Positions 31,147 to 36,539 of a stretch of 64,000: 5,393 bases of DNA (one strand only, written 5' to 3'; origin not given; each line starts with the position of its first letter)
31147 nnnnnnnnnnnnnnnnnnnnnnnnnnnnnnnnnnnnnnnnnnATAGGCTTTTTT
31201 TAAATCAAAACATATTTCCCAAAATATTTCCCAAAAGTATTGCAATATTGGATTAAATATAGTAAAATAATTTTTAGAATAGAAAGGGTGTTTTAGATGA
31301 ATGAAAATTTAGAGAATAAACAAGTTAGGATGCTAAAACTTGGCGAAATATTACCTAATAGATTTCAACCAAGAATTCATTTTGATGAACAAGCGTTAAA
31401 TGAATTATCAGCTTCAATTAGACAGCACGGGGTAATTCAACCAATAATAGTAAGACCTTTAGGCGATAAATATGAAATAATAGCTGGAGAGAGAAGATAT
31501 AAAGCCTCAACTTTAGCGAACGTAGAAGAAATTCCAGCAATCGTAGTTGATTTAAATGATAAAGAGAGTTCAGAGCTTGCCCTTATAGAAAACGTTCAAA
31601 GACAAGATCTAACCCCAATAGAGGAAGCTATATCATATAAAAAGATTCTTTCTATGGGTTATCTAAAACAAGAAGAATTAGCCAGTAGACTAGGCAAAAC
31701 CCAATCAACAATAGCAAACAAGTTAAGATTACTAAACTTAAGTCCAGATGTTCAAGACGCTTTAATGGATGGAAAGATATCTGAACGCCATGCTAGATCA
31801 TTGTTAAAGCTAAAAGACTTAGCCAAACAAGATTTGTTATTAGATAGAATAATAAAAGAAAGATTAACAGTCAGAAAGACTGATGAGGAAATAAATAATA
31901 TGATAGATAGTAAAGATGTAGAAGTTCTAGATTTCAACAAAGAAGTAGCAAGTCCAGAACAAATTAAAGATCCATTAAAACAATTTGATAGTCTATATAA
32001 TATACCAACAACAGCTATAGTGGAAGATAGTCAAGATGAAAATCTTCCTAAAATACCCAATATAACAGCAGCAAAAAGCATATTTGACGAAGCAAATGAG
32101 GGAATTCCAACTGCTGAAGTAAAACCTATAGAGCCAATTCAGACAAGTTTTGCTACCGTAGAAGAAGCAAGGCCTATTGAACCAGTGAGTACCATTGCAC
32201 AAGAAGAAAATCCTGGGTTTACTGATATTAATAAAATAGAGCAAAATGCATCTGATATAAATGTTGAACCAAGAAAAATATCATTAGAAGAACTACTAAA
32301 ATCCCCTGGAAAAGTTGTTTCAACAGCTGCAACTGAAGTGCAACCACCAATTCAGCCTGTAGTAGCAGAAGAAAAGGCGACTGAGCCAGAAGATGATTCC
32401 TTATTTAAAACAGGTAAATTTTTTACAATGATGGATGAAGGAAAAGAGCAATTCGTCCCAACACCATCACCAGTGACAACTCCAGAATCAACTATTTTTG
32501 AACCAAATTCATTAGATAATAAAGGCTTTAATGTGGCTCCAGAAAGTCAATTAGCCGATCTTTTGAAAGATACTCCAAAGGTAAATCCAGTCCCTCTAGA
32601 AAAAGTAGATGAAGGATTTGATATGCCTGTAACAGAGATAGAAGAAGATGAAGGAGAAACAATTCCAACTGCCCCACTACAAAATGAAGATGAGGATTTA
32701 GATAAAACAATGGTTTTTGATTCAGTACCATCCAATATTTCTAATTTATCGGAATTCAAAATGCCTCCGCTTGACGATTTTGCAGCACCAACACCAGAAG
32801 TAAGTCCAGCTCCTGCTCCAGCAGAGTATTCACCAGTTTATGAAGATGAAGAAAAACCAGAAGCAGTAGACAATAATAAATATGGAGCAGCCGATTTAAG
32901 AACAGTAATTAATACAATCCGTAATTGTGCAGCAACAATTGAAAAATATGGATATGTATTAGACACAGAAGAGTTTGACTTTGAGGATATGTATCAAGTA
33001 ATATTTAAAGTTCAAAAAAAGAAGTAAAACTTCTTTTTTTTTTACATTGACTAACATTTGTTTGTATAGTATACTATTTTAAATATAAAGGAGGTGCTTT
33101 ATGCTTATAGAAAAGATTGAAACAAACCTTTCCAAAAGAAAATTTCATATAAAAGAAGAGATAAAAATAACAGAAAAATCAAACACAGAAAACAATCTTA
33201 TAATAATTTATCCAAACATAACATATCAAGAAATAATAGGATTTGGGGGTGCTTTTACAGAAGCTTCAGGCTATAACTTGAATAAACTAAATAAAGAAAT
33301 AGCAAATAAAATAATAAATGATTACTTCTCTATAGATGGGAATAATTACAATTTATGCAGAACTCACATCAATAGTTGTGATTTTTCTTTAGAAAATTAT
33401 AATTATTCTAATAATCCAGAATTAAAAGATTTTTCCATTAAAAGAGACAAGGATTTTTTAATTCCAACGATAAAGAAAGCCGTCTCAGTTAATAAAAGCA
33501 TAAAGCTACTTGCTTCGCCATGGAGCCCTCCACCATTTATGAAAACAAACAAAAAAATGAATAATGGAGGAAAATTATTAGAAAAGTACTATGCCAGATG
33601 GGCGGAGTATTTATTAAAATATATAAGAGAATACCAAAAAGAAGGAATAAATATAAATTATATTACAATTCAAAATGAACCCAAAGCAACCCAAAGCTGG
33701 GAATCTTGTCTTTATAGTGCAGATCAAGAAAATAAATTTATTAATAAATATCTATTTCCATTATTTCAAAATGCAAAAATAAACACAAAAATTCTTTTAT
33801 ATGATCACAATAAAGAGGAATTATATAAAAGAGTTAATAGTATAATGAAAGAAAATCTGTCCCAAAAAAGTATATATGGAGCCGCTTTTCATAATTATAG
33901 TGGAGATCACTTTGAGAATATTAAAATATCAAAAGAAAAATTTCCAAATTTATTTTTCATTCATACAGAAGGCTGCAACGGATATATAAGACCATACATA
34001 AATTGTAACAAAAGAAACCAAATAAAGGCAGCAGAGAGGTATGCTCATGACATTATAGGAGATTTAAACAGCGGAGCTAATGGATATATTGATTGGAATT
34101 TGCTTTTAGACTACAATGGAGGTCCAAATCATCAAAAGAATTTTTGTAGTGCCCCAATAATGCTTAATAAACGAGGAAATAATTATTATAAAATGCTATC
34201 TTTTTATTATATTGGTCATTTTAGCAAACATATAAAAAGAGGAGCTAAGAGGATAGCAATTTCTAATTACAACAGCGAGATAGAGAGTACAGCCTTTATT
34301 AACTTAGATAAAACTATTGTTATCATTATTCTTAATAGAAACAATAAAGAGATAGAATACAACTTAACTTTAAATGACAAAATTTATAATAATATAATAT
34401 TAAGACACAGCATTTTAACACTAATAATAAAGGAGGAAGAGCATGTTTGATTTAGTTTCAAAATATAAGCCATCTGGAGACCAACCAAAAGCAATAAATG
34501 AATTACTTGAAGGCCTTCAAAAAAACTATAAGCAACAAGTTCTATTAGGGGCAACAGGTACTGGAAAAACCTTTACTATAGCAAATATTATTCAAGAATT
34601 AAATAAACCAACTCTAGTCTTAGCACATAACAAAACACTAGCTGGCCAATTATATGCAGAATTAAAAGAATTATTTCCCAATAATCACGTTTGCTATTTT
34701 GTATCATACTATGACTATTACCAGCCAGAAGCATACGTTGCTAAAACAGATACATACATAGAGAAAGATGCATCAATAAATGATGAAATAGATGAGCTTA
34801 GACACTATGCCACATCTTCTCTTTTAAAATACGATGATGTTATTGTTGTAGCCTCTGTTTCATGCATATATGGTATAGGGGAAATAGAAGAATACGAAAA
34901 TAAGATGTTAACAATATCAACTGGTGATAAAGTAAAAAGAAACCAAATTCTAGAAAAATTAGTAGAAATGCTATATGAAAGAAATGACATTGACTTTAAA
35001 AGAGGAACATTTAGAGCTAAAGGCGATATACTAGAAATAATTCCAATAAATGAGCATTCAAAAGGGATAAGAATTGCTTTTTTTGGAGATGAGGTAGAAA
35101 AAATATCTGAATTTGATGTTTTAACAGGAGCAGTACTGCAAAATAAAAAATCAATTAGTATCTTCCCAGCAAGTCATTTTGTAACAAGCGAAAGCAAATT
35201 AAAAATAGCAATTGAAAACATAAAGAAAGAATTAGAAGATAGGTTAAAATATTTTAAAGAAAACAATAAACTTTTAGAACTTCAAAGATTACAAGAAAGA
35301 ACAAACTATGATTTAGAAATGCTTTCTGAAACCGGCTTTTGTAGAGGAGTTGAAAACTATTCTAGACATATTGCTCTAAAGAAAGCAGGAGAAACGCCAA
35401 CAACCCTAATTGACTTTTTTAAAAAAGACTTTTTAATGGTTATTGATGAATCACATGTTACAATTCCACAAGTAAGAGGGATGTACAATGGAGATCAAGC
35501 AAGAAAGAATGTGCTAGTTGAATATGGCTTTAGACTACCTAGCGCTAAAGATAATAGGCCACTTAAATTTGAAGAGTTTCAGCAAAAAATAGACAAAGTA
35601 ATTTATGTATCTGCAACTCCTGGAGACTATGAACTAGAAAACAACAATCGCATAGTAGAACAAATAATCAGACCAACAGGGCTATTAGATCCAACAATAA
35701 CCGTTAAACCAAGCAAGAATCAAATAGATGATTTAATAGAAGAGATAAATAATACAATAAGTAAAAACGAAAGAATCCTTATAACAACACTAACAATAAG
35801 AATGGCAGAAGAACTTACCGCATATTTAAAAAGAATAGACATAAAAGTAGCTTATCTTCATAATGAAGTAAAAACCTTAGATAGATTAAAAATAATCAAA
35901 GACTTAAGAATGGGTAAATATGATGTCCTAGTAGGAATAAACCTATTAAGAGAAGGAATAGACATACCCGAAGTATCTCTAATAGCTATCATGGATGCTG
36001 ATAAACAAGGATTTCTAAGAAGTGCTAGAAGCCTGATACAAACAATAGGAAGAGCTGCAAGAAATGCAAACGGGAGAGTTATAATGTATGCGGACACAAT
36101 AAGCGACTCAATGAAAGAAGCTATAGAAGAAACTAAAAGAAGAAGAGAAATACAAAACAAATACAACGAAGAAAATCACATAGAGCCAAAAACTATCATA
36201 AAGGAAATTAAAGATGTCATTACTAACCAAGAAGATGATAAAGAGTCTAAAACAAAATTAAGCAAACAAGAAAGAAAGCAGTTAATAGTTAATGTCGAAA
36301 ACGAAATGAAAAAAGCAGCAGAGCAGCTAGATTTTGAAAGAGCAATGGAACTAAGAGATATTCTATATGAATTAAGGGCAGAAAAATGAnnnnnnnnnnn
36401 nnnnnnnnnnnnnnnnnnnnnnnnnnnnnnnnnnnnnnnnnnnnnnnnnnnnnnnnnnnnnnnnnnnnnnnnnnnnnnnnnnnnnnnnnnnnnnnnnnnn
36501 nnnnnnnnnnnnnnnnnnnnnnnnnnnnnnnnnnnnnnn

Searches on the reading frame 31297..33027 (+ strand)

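Call 65: search_protein_families(library=ncbifam, proteins=[window:31297-33027:+], max_evalue=0.00001)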
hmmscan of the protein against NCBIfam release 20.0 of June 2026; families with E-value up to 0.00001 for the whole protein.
window:31297-33027:+ (576 aa): 6 families
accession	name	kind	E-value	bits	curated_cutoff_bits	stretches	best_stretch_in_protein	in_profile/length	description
TIGR04285.1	nucleoid_noc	exception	4.7e-85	285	315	1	9-207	1-199/255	nucleoid occlusion protein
TIGR00180.1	parB_part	domain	1e-51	175.4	58.45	1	8-185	3-185/186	ParB/RepB/Spo0J family partition protein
TIGR03734.1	PRTRC_parB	hypoth_equivalog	7.4e-44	150.2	278.6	1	24-205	7-192/555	PRTRC system ParB family protein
TIGR03454.1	partition_RepB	equivalog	2.3e-17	63.4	201.5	1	6-144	60-199/325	plasmid partitioning protein RepB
NF010406.0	PRK13832.1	subfamily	7e-16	57.9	640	1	27-169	22-166/578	plasmid partitioning protein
NF010440.0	PRK13866.1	equivalog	4.3e-09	36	522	1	32-122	88-180/336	plasmid partitioning protein RepB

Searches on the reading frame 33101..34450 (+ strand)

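Call 65: search_protein_families(library=ncbifam, proteins=[window:33101-34450:+], max_evalue=0.00001)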
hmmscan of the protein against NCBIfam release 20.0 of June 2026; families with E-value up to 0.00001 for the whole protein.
window:33101-34450:+ (449 aa): 2 families
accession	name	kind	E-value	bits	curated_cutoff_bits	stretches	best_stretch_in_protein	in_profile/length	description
NF053856.1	Nd1_6BtaGucnBT3312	equivalog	2.3e-71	240.9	700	1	12-437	39-477/483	endo-1,6-beta-glucanase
NF052681.1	EndoxylXynCBac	equivalog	1.5e-13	50.7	650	1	121-428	71-351/395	glucuronoarabinoxylan endo-1,4-beta-xylanase XynC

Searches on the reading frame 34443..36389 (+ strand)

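Call 65: search_protein_families(library=ncbifam, proteins=[window:34443-36389:+], max_evalue=0.00001)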
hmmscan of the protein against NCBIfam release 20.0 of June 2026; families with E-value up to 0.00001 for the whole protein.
window:34443-36389:+ (648 aa): 24 families
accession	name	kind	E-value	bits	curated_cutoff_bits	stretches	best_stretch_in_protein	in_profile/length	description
NF003673.1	PRK05298.1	equivalog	0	1049.9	743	1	2-646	2-652/653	excinuclease ABC subunit UvrB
TIGR00631.1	uvrb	equivalog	0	1035.7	750.1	1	2-645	2-658/658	excinuclease ABC subunit UvrB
TIGR00580.2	mfd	equivalog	1.3e-21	76.8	800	1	173-324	1-152/907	transcription-repair coupling factor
NF007966.0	PRK10689.1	equivalog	6.7e-15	53.9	1329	1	30-268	15-235/1148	transcription-repair coupling factor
NF053632.1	heli_RadD_YejH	equivalog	2.1e-13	49.4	720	1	424-565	232-370/573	DNA repair helicase RadD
TIGR00643.1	recG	equivalog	1.6e-12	46.9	659.4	1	451-549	465-561/629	ATP-dependent DNA helicase RecG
NF004069.0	PRK05580.2-1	equivalog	4.5e-10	38.6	767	1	451-582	389-524/612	primosomal protein N'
TIGR00595.1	priA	equivalog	1.3e-09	37.2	230.35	1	451-579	274-410/509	replication restart helicase PriA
NF010337.0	PRK13766.1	equivalog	1.5e-09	36.5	610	1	421-625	346-552/781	Hef nuclease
NF008164.0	PRK10917.1-2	equivalog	2e-09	36.3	785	1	417-561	461-612/704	ATP-dependent DNA helicase RecG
NF053636.1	DDHlcsCsdAPsy1082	equivalog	2.6e-09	36.1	890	1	440-590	241-384/512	DEAD/DEAH box helicase CsdA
NF008165.0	PRK10917.1-3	equivalog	4.2e-09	35.4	711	1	452-551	496-591/692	ATP-dependent DNA helicase RecG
NF004067.0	PRK05580.1-4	equivalog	7.9e-09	34.4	763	0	483-551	528-604/737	primosomal protein N'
NF008166.0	PRK10917.1-4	equivalog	2.3e-08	32.6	864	1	454-561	519-622/705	ATP-dependent DNA helicase RecG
NF053631.1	RNA_helic_CshA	equivalog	3e-08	33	646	1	439-628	234-425/434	degradosome RNA helicase CshA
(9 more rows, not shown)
